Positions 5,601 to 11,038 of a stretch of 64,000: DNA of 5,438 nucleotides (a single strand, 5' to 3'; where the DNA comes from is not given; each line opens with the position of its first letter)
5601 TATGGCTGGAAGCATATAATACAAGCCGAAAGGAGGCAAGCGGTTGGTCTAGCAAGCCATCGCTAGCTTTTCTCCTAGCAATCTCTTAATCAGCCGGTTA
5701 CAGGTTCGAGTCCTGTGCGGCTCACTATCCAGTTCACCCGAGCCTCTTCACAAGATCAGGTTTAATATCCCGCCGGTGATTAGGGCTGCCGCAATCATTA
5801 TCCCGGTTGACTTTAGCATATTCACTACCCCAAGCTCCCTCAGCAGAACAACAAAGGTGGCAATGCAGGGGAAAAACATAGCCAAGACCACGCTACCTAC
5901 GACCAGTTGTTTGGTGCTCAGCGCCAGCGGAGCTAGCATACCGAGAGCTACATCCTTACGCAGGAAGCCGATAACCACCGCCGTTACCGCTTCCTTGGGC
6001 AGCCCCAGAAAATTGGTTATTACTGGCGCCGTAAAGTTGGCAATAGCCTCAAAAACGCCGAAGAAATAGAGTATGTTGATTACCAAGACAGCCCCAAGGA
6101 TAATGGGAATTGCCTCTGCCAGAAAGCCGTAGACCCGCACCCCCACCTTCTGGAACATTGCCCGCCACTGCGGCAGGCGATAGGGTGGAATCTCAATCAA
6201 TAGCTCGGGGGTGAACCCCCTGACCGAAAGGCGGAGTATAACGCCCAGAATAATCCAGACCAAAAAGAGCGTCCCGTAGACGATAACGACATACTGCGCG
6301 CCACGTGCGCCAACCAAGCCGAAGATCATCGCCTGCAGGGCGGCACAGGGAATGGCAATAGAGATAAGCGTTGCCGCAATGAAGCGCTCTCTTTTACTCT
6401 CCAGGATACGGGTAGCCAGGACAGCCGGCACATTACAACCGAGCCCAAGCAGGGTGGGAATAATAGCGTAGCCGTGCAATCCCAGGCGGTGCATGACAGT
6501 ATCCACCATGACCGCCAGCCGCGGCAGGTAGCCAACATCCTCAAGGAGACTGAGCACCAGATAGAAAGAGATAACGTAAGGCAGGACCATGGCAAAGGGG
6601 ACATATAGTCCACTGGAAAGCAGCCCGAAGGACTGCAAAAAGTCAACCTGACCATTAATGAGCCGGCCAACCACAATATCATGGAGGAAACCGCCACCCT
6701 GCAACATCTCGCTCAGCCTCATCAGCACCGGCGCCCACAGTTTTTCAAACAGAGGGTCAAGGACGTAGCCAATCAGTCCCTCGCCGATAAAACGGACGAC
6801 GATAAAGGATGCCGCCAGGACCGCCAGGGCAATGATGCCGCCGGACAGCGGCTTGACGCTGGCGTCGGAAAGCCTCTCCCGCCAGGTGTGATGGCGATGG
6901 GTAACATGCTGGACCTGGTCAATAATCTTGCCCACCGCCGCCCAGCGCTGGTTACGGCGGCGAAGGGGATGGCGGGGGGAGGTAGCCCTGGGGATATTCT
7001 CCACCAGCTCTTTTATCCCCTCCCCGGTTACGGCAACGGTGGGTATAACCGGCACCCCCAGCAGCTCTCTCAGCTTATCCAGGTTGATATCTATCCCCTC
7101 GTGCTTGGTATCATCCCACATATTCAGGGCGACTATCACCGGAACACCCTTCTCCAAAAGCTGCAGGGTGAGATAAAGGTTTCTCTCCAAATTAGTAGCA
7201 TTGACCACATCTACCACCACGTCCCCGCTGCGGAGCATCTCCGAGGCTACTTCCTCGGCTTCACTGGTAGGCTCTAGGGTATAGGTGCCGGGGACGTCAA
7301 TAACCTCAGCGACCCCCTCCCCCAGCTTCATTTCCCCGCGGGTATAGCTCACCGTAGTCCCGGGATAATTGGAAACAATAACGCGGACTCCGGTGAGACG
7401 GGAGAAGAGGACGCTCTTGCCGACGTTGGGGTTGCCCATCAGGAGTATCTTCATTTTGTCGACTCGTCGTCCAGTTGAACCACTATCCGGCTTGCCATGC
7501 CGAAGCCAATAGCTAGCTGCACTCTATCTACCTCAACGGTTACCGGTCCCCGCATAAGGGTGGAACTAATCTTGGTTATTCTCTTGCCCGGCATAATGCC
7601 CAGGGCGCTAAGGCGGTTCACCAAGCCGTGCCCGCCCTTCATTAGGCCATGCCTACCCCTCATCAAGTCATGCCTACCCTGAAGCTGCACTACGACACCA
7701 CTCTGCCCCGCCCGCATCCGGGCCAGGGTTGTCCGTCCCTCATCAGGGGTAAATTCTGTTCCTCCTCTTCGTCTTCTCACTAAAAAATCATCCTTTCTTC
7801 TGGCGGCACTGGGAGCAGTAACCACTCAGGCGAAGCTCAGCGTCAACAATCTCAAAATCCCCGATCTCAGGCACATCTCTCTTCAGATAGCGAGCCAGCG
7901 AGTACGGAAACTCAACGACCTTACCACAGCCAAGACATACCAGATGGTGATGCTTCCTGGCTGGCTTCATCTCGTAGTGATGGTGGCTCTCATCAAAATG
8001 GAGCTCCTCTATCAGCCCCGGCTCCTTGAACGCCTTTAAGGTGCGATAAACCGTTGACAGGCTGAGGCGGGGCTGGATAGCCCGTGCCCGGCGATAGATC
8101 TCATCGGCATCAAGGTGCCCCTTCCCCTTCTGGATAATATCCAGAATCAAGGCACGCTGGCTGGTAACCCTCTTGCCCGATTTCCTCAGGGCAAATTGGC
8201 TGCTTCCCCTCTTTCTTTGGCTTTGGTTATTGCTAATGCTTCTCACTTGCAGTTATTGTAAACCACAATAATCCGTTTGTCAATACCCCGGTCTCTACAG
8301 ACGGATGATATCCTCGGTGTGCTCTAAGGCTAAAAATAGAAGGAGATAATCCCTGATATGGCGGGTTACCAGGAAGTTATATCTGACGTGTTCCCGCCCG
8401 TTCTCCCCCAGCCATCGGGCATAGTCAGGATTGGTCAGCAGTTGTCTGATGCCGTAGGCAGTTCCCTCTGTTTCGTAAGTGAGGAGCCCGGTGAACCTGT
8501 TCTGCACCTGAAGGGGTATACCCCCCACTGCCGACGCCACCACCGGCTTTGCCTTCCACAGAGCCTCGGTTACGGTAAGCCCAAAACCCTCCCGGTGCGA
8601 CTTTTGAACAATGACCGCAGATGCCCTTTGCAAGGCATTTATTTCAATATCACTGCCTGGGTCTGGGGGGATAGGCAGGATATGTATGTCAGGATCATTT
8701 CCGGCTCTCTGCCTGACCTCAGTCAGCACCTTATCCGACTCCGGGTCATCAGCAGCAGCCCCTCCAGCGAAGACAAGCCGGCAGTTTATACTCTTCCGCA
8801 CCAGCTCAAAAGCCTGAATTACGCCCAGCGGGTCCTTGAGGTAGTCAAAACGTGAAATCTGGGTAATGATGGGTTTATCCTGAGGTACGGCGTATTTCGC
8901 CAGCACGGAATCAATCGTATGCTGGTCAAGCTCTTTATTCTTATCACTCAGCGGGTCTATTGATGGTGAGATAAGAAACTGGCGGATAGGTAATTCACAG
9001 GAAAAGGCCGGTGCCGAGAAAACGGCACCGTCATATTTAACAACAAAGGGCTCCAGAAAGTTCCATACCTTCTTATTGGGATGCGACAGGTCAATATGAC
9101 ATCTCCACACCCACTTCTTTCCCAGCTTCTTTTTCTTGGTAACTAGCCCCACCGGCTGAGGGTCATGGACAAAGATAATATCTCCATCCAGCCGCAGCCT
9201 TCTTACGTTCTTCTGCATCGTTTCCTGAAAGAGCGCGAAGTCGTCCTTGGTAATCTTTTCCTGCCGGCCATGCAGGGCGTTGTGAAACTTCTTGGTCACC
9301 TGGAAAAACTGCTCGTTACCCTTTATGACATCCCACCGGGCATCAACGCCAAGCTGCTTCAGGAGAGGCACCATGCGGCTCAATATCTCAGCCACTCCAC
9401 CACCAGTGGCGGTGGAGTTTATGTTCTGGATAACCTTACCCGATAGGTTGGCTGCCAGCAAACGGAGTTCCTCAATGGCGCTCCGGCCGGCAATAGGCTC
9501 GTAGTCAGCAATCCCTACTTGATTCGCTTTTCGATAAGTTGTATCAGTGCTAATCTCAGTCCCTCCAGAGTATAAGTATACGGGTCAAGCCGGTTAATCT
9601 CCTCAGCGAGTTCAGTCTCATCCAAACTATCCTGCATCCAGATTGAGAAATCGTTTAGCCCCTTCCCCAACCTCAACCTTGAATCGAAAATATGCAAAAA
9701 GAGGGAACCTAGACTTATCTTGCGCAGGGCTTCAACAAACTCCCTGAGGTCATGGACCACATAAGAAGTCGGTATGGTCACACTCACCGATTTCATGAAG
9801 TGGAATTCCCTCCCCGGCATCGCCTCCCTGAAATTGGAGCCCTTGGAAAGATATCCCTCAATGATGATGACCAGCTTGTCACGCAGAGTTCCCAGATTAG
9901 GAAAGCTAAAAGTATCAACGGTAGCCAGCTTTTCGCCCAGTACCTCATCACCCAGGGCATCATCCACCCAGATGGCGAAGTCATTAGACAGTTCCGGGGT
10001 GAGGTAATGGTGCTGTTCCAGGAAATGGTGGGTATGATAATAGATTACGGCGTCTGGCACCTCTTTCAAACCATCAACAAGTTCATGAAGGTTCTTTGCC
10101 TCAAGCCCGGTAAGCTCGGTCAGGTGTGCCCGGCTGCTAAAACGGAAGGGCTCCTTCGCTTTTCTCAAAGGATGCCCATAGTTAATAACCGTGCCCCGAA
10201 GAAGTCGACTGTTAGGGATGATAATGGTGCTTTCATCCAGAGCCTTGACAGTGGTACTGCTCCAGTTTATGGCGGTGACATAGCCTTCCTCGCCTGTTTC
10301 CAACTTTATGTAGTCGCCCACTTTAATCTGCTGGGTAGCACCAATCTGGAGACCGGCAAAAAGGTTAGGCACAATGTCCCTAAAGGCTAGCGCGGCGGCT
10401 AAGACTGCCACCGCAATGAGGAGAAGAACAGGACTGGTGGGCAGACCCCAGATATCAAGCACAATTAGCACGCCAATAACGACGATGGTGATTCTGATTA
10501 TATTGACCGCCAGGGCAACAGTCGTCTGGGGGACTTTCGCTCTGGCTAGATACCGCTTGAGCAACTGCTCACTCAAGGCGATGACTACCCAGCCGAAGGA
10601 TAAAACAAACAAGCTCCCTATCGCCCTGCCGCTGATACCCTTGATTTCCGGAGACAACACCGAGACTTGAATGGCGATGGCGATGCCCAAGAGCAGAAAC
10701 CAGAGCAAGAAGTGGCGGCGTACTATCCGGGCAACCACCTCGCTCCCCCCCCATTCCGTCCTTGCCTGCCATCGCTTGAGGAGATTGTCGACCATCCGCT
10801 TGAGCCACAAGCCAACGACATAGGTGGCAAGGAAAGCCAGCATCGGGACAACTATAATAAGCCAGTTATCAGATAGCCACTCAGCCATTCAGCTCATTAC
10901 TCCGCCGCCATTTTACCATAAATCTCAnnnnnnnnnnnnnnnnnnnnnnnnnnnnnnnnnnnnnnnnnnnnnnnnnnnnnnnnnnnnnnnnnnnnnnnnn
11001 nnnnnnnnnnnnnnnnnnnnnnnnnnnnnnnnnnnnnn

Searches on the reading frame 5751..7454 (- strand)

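Call 87: search_protein_families(library=pfam, proteins=[window:5751-7454:-], max_evalue=1e-8)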
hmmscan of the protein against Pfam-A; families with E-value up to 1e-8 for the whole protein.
window:5751-7454:- (568 aa): 4 families
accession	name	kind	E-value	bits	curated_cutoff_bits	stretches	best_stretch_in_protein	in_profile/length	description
PF02421.24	FeoB_N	-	1.2e-53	181.2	27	1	2-154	2-156/156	Ferrous iron transport protein B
PF07670.19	Gate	-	1.4e-28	99.8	29.6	2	288-383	2-103/104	Nucleoside recognition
PF01926.29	MMR_HSR1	-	4.3e-18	65.9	21.9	1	2-111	1-112/113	50S ribosome-binding GTPase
PF07664.17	FeoB_C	-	1.3e-09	38.1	26.6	1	389-437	1-51/54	Ferrous iron transport protein B C terminus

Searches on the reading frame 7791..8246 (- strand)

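Call 87: search_protein_families(library=pfam, proteins=[window:7791-8246:-], max_evalue=1e-8)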
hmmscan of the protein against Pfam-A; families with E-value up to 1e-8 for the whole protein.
window:7791-8246:- (152 aa): 1 family
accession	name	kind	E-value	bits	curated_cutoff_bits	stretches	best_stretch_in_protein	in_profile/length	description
PF01475.25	FUR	-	1.5e-31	109.4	23.1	1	22-140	1-120/121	Ferric uptake regulator family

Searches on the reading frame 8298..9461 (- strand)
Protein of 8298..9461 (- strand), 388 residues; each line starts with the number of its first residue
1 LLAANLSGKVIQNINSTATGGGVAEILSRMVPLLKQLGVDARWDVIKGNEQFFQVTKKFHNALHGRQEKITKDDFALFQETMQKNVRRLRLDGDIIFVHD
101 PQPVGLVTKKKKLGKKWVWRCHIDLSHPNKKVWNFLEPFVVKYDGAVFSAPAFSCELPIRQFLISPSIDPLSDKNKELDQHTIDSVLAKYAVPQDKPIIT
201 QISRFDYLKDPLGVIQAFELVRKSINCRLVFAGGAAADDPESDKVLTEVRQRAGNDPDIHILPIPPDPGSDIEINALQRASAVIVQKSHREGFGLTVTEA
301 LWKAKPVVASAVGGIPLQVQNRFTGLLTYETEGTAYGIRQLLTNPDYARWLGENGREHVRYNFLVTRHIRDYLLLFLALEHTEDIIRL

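Call 87: search_protein_families(library=pfam, proteins=[window:8298-9461:-], max_evalue=1e-8)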
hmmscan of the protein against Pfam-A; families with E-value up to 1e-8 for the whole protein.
window:8298-9461:- (388 aa): 3 families
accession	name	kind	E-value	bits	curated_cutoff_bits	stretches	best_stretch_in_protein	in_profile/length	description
PF21269.3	TreT_GT1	-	1.1e-57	194.2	27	1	13-153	1-142/144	Trehalose synthase, N-terminal domain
PF00534.26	Glycos_transf_1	-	2e-23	83.2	26.4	1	188-357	7-171/172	Glycosyl transferases group 1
PF13692.12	Glyco_trans_1_4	-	3.1e-13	50.6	27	1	197-344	2-142/142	Glycosyl transferases group 1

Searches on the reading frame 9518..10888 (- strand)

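Call 87: search_protein_families(library=pfam, proteins=[window:9518-10888:-], max_evalue=1e-8)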
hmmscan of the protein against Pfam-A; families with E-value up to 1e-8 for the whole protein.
window:9518-10888:- (457 aa): 2 families
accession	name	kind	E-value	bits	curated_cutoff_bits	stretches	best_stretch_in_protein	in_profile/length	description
PF19027.5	DUF5752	-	2.6e-67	226.6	23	1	246-453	2-208/208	Family of unknown function (DUF5752)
PF00924.24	MS_channel_2nd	-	1.5e-16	60.7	20.2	1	171-238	1-67/68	Mechanosensitive ion channel, beta-domain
